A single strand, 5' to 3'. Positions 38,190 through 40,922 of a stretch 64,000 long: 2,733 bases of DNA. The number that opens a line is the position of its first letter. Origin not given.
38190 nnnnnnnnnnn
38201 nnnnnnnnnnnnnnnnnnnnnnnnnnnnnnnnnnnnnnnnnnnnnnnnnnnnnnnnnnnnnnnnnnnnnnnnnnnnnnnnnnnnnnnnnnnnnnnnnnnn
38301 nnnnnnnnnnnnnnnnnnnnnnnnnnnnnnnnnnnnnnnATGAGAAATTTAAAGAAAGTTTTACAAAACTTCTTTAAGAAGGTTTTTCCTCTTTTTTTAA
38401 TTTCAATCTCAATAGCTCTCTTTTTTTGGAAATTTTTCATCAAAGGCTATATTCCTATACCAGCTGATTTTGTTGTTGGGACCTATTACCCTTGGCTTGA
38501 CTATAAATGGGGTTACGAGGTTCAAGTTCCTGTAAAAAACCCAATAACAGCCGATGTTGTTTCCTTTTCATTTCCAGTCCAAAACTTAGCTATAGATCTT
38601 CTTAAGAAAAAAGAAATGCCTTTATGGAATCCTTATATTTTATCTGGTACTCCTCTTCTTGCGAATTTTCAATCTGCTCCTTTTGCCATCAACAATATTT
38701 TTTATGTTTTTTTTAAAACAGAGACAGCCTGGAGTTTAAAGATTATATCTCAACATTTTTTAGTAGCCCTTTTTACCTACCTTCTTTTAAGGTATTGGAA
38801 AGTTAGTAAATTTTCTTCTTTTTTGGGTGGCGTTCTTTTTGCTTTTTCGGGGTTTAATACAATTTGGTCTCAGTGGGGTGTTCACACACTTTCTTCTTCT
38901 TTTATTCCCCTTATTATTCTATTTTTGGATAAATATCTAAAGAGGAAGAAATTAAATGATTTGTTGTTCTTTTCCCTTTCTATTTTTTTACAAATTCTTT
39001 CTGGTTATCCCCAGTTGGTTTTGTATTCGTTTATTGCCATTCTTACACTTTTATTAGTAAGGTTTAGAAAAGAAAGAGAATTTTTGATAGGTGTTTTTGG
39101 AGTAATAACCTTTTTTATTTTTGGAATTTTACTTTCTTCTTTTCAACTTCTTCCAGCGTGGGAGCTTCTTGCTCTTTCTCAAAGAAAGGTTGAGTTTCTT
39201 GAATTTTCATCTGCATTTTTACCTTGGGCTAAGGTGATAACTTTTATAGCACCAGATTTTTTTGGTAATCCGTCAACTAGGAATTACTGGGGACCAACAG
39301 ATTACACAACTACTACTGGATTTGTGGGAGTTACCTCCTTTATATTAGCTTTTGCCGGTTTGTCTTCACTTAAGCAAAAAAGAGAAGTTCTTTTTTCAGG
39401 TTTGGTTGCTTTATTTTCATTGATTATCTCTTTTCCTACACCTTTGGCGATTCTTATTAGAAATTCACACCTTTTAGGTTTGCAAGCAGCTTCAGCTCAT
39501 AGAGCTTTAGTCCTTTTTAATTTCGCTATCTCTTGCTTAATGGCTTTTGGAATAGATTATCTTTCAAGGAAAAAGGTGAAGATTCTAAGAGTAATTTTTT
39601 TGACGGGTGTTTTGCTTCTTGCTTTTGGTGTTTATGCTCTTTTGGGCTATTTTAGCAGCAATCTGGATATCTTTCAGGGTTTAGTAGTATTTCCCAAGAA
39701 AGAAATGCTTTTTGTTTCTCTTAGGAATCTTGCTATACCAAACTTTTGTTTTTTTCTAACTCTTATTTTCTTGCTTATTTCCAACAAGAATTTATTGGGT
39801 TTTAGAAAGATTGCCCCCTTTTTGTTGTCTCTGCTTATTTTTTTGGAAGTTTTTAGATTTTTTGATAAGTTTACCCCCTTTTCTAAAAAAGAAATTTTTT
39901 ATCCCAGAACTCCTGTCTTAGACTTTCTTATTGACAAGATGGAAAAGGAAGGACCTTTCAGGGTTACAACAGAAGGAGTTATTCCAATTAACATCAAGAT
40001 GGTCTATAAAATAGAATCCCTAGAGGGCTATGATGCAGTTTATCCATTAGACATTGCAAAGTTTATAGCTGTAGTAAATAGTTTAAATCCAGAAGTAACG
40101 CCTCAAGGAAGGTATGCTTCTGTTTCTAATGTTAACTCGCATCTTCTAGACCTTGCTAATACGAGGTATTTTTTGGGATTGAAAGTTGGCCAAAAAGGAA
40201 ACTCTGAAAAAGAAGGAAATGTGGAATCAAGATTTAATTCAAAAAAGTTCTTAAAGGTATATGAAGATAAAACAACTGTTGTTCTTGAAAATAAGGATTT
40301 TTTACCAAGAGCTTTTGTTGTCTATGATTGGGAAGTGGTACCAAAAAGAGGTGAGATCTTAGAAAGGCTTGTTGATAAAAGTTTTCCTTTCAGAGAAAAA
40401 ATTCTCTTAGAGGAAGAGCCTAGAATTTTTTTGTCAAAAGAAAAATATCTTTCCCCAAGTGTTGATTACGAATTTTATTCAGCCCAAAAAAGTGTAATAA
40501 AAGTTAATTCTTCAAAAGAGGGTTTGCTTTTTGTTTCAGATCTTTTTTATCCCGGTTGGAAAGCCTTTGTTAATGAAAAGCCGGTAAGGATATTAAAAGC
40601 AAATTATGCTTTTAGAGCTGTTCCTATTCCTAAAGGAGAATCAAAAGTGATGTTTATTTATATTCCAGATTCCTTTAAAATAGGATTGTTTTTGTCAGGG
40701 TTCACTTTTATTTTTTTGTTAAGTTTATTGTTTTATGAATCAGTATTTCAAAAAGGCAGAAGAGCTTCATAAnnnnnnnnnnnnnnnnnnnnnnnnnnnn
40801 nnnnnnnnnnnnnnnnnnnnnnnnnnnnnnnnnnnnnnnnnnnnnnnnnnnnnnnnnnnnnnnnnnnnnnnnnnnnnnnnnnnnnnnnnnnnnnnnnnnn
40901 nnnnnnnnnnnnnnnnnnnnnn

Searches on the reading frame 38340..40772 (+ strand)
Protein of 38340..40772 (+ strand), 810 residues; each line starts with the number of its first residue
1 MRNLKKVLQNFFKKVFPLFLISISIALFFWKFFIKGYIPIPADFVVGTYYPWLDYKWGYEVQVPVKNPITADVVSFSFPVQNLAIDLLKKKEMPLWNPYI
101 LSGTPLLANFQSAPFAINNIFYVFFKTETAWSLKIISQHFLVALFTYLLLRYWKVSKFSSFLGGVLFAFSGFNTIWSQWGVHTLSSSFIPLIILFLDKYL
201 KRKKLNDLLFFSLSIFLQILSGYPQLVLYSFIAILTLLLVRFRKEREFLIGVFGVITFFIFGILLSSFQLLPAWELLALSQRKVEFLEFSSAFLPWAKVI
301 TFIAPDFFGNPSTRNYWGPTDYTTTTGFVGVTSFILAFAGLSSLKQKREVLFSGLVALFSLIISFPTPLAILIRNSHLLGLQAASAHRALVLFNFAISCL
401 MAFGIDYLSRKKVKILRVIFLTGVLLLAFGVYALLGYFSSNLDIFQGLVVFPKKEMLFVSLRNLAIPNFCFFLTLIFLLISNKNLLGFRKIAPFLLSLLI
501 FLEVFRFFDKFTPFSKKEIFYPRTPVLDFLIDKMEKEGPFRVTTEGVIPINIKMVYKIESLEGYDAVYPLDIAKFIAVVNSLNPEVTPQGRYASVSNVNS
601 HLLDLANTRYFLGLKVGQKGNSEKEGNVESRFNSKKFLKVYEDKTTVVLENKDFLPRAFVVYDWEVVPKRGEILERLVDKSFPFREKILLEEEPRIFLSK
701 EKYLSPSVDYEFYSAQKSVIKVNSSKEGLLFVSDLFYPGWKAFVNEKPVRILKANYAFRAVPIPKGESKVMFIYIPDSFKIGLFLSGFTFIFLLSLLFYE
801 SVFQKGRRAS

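Call 5: search_protein_families(library=pfam, proteins=[window:38340-40772:+], max_evalue=0.01)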
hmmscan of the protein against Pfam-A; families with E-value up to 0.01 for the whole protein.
window:38340-40772:+ (810 aa): 1 family
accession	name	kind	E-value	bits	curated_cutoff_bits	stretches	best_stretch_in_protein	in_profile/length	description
PF09586.16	YfhO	-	1.2e-26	93.8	28.5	2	114-661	75-594/835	Bacterial membrane protein YfhO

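Call 12: search_protein_families(library=ncbifam, proteins=[window:38340-40772:+], max_evalue=0.01)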
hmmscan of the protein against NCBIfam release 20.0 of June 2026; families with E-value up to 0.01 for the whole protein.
window:38340-40772:+ (810 aa): 1 family
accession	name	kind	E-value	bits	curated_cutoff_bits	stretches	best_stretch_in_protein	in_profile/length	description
NF047590.1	GlcsyltransPgfM2Strep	equivalog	1.5e-05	23.4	1500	1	727-797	807-877/884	glycosyltransferase PgfM2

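Call 35: find_homologous_proteins(query=window:38340-40772:+, max_evalue=0.00001)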
Query window:38340-40772:+ (810 aa): 739 proteins with E <= 0.00001 among 8000 candidates; the best 120 are listed.
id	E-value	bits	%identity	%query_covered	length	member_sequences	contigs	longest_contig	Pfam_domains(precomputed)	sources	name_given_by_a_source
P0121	0.0e+0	1774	100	100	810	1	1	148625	PF09586.17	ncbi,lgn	-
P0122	1.3e-265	902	52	100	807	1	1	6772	PF09586.17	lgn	-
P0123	4.3e-263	893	53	100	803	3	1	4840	PF09586.17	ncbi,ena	-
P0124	8.7e-259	879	54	97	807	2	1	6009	PF09586.17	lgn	-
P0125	2.2e-254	865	53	95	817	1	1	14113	PF09586.17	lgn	-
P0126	9.6e-254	863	53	94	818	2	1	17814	PF09586.17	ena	-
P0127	6.0e-252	857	51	99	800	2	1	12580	PF09586.17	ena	-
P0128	3.2e-249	848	51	97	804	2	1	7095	PF09586.17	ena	-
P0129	9.3e-248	843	53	100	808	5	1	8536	PF09586.17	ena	-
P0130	1.2e-246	839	51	100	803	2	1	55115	PF09586.17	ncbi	-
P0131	3.1e-246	838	52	100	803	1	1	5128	PF09586.17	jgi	-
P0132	8.1e-245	833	50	97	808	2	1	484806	PF09586.17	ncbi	-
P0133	1.3e-243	829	51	98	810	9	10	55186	PF09586.17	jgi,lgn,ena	-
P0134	1.8e-243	829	50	98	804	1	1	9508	PF09586.17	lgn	-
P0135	3.1e-243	828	51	97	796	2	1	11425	PF09586.17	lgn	-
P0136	1.5e-242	826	51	97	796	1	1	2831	PF09586.17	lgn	-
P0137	4.7e-242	824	50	97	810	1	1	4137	PF09586.17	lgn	-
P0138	1.4e-241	822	50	100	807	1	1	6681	PF09586.17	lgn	-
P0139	4.7e-241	821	50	98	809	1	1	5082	PF09586.17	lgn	-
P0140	2.3e-240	818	49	98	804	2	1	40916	PF09586.17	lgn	-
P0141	3.0e-240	818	50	96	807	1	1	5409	PF19510.6,PF09586.17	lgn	-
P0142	4.6e-240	817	48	99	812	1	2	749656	PF09586.17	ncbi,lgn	-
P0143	4.9e-240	817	50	97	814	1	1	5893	PF09586.17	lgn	-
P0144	1.7e-239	815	53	94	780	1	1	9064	PF09586.17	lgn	-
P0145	5.1e-238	811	49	95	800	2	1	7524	PF09586.17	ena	-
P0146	3.2e-237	808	48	98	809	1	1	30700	PF09586.17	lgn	-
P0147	5.9e-237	807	50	98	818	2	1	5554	PF09586.17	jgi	-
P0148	6.3e-237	807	49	98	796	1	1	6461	PF09586.17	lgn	-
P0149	1.1e-236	806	50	97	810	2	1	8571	PF09586.17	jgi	-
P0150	1.2e-236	806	49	98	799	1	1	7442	PF09586.17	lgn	-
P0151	2.1e-236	805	50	98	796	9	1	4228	PF09586.17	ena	-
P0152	3.9e-236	804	51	98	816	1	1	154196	PF09586.17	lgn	-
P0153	1.1e-235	803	49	100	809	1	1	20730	PF09586.17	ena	-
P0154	2.0e-235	802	48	97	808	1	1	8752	PF09586.17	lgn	-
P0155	2.0e-235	802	48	100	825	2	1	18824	PF09586.17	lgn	-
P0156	1.6e-234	799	49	97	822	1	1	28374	PF09586.17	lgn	-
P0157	2.5e-234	798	49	97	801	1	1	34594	PF09586.17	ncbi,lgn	ncbi:MAG: YfhO family protein [Patescibacteria group bacterium]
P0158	3.3e-234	798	49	100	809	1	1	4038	PF09586.17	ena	-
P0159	3.3e-234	798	49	98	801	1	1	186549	PF09586.17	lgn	-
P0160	8.2e-234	797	49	97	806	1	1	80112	PF09586.17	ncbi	-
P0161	1.3e-233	796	48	98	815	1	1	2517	PF09586.17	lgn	-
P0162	3.1e-233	795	50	98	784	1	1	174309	PF09586.17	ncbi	-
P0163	7.1e-233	794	51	100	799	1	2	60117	PF09586.17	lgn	-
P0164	1.6e-232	792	50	97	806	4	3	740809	PF09586.17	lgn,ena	-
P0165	3.3e-232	791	50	94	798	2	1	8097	PF09586.17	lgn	-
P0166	3.3e-232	791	49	97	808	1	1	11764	PF19510.6,PF09586.17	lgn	-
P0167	7.2e-232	790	50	97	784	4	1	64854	PF09586.17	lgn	-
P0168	1.0e-231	790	48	98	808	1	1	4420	PF09586.17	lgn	-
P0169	1.8e-231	789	49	97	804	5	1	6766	PF09586.17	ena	-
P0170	2.5e-231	788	51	97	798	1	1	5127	PF09586.17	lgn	-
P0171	4.1e-231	788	49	100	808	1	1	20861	PF09586.17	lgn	-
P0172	6.1e-231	787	48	100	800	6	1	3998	PF09586.17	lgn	-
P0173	9.4e-231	786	49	99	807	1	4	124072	PF09586.17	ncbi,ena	-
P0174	1.1e-230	786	48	97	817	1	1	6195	PF09586.17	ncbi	-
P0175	1.2e-230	786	49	98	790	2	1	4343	PF09586.17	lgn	-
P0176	2.2e-230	785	51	96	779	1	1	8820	PF09586.17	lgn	-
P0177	6.5e-230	784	50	97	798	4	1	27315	PF09586.17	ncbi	ncbi:MAG: YfhO family protein [Patescibacteria group bacterium]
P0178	6.8e-230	784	49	97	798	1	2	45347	PF09586.17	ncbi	-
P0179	6.5e-229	780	49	99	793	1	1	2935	PF09586.17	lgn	-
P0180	6.9e-229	780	50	94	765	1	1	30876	PF09586.17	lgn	-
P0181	1.2e-228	780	49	99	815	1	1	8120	PF09586.17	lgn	-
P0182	3.2e-228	778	48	99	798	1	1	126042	PF09586.17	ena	-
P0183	3.4e-228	778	47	99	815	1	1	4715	PF09586.17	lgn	-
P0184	7.6e-228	777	51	92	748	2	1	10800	PF09586.17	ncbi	-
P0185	1.4e-227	776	48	98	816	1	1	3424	PF09586.17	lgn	-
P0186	1.5e-227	776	50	97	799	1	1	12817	PF09586.17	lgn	-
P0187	2.3e-227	775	47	99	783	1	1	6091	PF09586.17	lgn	-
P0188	2.8e-227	775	49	99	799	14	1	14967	PF09586.17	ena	-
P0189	3.4e-227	775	48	98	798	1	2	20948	PF09586.17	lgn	-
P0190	3.7e-227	775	48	97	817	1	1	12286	PF09586.17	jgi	jgi:hypothetical protein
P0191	3.8e-227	775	51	92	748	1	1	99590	PF09586.17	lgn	-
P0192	4.7e-227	774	47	95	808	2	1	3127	PF09586.17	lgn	-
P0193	5.7e-227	774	48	97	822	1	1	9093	PF09586.17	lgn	-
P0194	6.2e-227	774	47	99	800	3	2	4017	PF09586.17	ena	-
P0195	1.1e-226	773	48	97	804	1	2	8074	PF09586.17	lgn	-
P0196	1.1e-226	773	47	99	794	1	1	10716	PF09586.17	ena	-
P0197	1.9e-226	772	48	98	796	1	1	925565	PF09586.17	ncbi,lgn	-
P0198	2.3e-226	772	47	98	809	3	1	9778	PF09586.17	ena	-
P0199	2.7e-226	772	49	97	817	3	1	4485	PF09586.17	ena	-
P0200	6.8e-226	770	47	97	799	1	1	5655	PF19510.6,PF09586.17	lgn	-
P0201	8.9e-226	770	49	96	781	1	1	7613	PF09586.17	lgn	-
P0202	1.6e-225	769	48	100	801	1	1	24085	PF09586.17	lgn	-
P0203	2.7e-225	768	48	98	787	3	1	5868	PF09586.17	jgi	-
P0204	3.2e-225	768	47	98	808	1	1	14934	PF09586.17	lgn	-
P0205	1.0e-224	767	49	98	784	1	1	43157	PF09586.17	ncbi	-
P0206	1.5e-224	766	49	93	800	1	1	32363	PF09586.17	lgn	-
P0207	2.0e-224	766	47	98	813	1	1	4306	PF19510.6,PF09586.17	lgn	-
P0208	3.6e-224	765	47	100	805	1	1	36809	PF09586.17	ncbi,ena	-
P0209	1.3e-223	763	48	100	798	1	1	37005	PF09586.17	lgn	-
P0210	1.7e-223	762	48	97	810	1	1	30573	PF09586.17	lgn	-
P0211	1.8e-222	759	47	97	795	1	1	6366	PF09586.17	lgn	-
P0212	1.9e-222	759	48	97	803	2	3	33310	PF09586.17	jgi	jgi:hypothetical protein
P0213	2.9e-222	758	46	97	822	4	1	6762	PF09586.17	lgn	-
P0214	7.4e-222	757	46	100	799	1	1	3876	PF09586.17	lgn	-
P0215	7.5e-222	757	47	100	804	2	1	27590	PF09586.17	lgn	-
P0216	9.8e-222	757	48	95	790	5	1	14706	PF09586.17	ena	-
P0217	1.4e-221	756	47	99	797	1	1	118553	PF09586.17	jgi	jgi:hypothetical protein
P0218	3.3e-221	755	46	100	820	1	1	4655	PF09586.17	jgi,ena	-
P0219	3.4e-221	755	48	97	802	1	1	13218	PF09586.17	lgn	-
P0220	8.0e-221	754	47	96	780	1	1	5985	PF09586.17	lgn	-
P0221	1.0e-220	753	47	96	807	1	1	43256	PF09586.17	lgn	-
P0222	1.3e-220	753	48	100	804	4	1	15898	PF09586.17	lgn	-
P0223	3.5e-220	752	46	96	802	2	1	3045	PF09586.17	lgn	-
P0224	4.8e-220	751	48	96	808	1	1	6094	PF09586.17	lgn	-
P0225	1.4e-219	750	48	97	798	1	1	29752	PF09586.17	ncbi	-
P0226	1.5e-219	749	46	98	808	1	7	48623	PF09586.17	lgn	-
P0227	2.1e-219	749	46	98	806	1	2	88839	PF09586.17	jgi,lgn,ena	jgi:uncharacterized membrane protein (UPF0136 family)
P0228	3.9e-219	748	48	96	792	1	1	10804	PF09586.17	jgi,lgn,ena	-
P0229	3.9e-219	748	47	99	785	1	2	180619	PF19510.6,PF09586.17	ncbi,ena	-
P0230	6.7e-219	747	47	98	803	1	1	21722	PF09586.17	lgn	-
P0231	8.3e-219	747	49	94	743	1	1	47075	PF09586.17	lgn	-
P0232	4.1e-218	745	47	100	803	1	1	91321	PF09586.17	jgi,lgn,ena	-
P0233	4.1e-217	741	48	94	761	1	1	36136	PF09586.17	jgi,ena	-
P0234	5.7e-217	741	47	97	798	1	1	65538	PF09586.17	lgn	-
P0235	7.3e-217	741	48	97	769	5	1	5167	PF09586.17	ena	-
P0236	1.1e-216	740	49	97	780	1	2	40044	PF09586.17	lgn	-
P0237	1.5e-216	740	46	98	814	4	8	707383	PF09586.17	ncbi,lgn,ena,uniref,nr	ncbi:MAG: hypothetical protein UV74_C0013G0381 [Candidatus Woesebacteria bacterium GW2011_GWB1_43_14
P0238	3.2e-216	738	47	96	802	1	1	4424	PF09586.17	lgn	-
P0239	7.0e-216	737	46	98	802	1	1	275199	PF09586.17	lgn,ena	-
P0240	1.0e-215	737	47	97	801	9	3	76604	PF09586.17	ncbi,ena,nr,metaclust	ncbi:MAG: hypothetical protein A3H88_01050 [Candidatus Blackburnbacteria bacterium RIFCSPLOWO2_02_FU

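Call 62: find_encoding_contigs(protein=P0121, flank=2000, max_places=3)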
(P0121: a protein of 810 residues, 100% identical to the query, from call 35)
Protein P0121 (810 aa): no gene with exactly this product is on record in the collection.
